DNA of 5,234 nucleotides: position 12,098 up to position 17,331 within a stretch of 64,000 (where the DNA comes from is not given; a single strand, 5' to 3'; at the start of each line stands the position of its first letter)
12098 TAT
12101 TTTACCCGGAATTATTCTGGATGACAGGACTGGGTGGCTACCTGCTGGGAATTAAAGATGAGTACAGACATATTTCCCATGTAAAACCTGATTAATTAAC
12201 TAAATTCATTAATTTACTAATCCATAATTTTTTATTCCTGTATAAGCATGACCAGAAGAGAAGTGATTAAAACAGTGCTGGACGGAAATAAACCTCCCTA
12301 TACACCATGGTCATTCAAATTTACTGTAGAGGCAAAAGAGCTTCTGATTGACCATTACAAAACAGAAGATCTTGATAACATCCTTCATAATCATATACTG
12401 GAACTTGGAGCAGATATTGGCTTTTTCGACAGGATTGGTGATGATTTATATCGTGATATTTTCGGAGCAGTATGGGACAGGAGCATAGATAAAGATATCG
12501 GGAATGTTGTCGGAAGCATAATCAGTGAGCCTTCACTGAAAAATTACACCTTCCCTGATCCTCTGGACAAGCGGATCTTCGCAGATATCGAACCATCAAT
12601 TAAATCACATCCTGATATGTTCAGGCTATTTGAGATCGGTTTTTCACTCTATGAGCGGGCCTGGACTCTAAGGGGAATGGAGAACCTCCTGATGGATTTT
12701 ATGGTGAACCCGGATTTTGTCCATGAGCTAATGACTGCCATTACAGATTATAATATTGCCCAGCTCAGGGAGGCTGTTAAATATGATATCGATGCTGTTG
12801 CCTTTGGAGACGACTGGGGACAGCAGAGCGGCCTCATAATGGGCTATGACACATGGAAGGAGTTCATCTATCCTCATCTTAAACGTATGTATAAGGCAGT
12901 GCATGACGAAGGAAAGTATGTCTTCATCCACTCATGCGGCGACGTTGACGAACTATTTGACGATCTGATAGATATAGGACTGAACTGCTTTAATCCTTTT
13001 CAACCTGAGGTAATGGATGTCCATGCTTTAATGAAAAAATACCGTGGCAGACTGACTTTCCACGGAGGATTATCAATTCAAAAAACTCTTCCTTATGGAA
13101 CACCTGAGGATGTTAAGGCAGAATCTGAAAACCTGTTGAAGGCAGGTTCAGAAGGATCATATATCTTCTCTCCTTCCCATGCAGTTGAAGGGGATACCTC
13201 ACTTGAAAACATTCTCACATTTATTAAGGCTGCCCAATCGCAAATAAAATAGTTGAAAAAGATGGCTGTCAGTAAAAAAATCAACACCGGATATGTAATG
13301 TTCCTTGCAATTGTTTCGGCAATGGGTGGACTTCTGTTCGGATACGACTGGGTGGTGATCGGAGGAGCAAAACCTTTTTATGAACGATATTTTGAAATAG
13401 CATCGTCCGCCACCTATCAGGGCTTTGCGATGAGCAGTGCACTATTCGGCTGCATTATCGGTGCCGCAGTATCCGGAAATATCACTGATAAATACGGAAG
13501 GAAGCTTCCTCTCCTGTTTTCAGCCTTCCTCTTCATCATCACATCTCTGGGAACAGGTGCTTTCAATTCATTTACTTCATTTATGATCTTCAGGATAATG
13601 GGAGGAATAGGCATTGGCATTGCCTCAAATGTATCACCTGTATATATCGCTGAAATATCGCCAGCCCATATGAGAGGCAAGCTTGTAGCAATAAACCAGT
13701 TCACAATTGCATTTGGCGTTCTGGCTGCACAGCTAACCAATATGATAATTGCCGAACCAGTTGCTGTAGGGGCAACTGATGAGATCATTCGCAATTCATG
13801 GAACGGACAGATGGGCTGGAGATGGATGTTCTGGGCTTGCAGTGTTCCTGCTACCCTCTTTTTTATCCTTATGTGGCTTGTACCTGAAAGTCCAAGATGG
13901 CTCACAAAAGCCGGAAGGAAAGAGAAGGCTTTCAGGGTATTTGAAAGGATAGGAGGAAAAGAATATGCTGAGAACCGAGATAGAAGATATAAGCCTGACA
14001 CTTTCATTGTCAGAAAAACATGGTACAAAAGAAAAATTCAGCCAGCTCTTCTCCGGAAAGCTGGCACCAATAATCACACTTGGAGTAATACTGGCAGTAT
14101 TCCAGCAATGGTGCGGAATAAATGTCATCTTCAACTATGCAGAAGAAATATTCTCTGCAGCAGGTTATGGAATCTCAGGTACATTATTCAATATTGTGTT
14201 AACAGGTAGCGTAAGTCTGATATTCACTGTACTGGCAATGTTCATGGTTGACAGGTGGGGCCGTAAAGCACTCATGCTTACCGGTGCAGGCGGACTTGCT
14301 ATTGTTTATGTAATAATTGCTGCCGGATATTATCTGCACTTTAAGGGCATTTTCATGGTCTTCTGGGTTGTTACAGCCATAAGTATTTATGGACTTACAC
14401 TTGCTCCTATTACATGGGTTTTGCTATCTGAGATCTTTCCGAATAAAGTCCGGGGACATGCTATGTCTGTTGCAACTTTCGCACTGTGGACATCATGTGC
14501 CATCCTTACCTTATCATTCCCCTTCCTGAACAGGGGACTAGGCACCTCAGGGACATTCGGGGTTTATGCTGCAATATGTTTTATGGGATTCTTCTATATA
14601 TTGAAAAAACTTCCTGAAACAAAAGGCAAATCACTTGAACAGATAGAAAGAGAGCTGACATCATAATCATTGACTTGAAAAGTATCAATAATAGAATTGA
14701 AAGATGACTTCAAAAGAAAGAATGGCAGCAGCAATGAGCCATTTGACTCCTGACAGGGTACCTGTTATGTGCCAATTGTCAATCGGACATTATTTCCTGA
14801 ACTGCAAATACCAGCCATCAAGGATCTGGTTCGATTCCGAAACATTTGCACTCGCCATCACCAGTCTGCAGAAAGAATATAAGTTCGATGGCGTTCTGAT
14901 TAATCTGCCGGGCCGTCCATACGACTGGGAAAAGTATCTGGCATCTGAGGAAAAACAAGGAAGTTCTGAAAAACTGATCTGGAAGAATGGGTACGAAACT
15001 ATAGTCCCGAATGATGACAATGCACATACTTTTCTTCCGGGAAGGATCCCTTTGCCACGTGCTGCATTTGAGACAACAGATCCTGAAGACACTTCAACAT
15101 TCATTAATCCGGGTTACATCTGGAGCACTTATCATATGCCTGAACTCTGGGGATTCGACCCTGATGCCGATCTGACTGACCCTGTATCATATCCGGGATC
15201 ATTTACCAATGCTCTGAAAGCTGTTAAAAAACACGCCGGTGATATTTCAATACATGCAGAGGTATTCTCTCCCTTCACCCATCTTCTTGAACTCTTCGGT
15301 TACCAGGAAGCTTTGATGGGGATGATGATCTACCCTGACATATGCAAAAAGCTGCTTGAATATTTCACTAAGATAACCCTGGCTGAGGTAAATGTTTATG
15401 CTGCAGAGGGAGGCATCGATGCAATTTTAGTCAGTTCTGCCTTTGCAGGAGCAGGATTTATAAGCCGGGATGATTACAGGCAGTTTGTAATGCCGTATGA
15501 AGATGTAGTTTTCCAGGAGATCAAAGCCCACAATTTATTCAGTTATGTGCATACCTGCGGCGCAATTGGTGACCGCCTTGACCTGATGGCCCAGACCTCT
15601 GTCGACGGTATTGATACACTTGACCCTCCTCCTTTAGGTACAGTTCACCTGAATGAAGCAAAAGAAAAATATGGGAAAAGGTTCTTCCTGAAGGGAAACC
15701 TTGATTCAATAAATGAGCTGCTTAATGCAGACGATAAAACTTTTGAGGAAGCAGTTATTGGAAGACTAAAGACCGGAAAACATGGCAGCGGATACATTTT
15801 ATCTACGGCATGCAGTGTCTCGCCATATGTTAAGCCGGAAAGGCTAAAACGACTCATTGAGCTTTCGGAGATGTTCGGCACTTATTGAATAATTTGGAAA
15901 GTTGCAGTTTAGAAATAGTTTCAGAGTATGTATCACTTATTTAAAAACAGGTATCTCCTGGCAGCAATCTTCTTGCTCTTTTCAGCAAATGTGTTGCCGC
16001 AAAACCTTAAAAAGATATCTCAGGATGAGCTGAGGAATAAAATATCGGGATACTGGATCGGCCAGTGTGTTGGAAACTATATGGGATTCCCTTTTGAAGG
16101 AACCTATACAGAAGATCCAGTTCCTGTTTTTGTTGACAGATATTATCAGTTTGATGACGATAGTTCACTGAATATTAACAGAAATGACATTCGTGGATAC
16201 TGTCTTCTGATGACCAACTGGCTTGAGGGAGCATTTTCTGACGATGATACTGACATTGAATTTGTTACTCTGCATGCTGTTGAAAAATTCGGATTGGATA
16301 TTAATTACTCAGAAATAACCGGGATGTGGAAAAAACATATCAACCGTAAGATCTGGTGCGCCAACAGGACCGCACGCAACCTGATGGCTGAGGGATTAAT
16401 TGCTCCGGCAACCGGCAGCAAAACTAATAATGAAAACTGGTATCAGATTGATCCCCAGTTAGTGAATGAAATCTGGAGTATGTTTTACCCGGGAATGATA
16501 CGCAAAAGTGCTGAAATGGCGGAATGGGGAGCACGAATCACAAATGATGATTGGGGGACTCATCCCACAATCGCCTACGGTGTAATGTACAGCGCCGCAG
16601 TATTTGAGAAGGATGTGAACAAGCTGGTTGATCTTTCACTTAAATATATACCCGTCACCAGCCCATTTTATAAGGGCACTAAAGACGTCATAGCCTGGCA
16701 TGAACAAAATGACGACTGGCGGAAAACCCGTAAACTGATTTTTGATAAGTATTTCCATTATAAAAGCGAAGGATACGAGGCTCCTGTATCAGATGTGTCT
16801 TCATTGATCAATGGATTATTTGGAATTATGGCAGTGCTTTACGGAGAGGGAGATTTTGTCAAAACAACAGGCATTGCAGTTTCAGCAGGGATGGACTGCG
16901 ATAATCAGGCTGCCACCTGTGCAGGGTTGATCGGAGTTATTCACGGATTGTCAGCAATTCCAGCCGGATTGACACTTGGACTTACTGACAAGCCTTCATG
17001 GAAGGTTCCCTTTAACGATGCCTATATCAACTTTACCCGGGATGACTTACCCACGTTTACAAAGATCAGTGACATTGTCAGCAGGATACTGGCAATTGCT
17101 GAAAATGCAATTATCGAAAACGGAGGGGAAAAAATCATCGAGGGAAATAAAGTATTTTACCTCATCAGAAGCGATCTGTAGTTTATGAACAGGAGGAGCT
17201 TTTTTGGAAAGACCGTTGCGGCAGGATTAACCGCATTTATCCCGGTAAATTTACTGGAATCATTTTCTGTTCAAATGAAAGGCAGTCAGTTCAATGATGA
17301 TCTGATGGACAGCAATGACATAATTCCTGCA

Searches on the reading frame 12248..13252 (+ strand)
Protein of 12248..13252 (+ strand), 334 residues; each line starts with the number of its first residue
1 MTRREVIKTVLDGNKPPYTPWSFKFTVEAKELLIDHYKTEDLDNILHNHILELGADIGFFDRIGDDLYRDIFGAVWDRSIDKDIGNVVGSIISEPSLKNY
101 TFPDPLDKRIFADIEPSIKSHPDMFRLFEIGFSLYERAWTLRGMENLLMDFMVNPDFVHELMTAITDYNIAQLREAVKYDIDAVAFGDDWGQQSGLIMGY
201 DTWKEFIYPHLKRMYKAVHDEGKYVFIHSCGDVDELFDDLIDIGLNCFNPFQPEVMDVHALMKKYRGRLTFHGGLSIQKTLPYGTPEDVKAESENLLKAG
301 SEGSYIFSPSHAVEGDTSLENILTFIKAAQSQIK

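Call 64: search_protein_families(library=pfam, proteins=[window:12248-13252:+], max_evalue=0.001)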
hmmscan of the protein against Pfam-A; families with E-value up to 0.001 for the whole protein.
window:12248-13252:+ (334 aa): 1 family
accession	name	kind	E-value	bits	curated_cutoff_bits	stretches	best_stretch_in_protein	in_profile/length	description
PF01208.23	URO-D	-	1.1e-26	94.1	23.9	1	142-330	160-344/346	Uroporphyrinogen decarboxylase (URO-D)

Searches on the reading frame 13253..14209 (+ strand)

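Call 64: search_protein_families(library=pfam, proteins=[window:13253-14209:+], max_evalue=0.001)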
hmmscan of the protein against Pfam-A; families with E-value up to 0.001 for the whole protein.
window:13253-14209:+ (318 aa): 2 families
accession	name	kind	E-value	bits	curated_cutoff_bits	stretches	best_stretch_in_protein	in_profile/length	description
PF00083.30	Sugar_tr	-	4e-56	191.2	22.3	1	19-238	2-219/452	Sugar (and other) transporter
PF07690.21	MFS_1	-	4.3e-25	88.8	33.4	1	24-231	3-188/347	Major Facilitator Superfamily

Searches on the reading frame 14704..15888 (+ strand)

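Call 7: search_protein_families(library=pfam, proteins=[window:14704-15888:+], max_evalue=0.001)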
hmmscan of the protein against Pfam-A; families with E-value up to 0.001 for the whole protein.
window:14704-15888:+ (394 aa): 1 family
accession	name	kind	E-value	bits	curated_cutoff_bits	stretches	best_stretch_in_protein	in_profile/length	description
PF01208.23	URO-D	-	2.3e-30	106.2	23.9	1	167-387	122-342/346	Uroporphyrinogen decarboxylase (URO-D)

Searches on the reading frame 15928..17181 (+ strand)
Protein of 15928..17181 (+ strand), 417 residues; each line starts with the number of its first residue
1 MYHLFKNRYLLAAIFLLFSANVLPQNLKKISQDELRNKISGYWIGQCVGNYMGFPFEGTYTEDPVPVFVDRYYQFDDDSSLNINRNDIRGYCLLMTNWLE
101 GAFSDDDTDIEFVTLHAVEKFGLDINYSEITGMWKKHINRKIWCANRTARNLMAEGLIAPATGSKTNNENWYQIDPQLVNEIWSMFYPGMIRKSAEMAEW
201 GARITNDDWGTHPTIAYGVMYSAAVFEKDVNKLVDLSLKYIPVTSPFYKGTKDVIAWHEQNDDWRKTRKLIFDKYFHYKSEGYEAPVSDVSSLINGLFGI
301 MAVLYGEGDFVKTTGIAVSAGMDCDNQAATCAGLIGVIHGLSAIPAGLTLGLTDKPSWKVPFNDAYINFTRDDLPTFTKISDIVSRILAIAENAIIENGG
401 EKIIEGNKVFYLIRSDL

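Call 7: search_protein_families(library=pfam, proteins=[window:15928-17181:+], max_evalue=0.001)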
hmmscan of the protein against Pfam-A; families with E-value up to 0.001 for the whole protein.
window:15928-17181:+ (417 aa): 1 family
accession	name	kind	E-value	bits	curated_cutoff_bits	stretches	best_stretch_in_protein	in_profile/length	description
PF03747.19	ADP_ribosyl_GH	-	2.6e-29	103.2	26.2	1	41-346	1-286/287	ADP-ribosylglycohydrolase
